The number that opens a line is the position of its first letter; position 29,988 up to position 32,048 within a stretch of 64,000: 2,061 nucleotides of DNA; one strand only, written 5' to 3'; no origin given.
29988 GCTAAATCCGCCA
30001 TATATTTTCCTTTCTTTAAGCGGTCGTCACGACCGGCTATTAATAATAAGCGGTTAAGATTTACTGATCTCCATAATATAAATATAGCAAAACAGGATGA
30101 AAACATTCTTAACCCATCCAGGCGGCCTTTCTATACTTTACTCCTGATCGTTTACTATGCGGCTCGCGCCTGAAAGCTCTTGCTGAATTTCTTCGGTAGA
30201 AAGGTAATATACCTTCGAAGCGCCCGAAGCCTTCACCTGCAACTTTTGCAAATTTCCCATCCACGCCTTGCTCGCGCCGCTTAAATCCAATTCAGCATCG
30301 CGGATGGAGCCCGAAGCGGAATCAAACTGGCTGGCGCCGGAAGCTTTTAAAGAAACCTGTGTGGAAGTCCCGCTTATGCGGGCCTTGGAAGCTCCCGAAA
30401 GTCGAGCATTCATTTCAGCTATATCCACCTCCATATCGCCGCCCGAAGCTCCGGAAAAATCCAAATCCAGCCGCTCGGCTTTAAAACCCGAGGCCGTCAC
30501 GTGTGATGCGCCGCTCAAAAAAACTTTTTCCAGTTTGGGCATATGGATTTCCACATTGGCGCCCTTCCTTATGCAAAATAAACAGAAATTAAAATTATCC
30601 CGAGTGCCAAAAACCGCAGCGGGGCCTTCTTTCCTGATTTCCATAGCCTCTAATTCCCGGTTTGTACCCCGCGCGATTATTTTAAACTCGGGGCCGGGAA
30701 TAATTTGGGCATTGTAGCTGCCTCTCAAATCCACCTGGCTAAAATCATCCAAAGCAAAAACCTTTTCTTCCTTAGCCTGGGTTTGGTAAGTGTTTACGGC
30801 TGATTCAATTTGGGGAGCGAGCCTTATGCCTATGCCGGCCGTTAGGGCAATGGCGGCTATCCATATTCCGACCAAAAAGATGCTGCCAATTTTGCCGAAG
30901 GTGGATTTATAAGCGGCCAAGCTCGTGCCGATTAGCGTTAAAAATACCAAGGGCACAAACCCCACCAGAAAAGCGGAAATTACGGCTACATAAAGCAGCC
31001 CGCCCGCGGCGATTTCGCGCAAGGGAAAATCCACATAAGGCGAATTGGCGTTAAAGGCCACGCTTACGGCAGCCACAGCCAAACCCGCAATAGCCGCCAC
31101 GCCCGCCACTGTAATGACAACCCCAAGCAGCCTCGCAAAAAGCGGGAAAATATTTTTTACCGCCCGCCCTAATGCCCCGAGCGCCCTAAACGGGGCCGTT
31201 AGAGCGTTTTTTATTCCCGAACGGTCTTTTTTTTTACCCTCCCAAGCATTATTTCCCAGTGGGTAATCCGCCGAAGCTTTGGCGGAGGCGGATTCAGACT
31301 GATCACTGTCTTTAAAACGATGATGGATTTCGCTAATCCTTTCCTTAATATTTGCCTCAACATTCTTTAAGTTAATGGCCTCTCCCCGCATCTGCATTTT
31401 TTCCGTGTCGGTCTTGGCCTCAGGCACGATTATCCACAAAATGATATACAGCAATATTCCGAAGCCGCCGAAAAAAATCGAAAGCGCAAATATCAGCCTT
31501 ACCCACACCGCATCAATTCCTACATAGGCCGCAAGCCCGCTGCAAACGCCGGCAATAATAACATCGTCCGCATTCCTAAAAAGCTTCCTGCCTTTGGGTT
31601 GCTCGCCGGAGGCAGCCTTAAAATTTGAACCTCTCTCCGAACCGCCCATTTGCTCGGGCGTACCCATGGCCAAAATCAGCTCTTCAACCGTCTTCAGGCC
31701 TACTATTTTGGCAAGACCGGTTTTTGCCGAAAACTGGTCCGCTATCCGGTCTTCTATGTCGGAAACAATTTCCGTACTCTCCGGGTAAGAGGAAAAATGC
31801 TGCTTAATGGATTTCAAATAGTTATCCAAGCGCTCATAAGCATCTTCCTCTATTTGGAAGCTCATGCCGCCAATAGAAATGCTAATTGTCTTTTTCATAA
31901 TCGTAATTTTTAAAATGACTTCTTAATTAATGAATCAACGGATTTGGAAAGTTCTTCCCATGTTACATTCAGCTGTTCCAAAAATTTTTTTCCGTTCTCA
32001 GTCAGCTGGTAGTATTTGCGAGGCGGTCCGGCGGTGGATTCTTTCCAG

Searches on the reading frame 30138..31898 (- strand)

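Call 29: search_protein_families(library=ncbifam, proteins=[window:30138-31898:-], max_evalue=1e-10)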
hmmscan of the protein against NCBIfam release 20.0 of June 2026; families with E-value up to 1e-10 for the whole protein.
window:30138-31898:- (586 aa): 2 families
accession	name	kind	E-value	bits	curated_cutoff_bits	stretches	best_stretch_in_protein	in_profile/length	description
TIGR02978.1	phageshock_pspC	equivalog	6.2e-17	61.6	104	1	104-200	2-98/121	envelope stress response membrane protein PspC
NF007973.0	PRK10697.1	equivalog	3.3e-12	46.4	136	1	102-185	6-92/119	envelope stress response membrane protein PspC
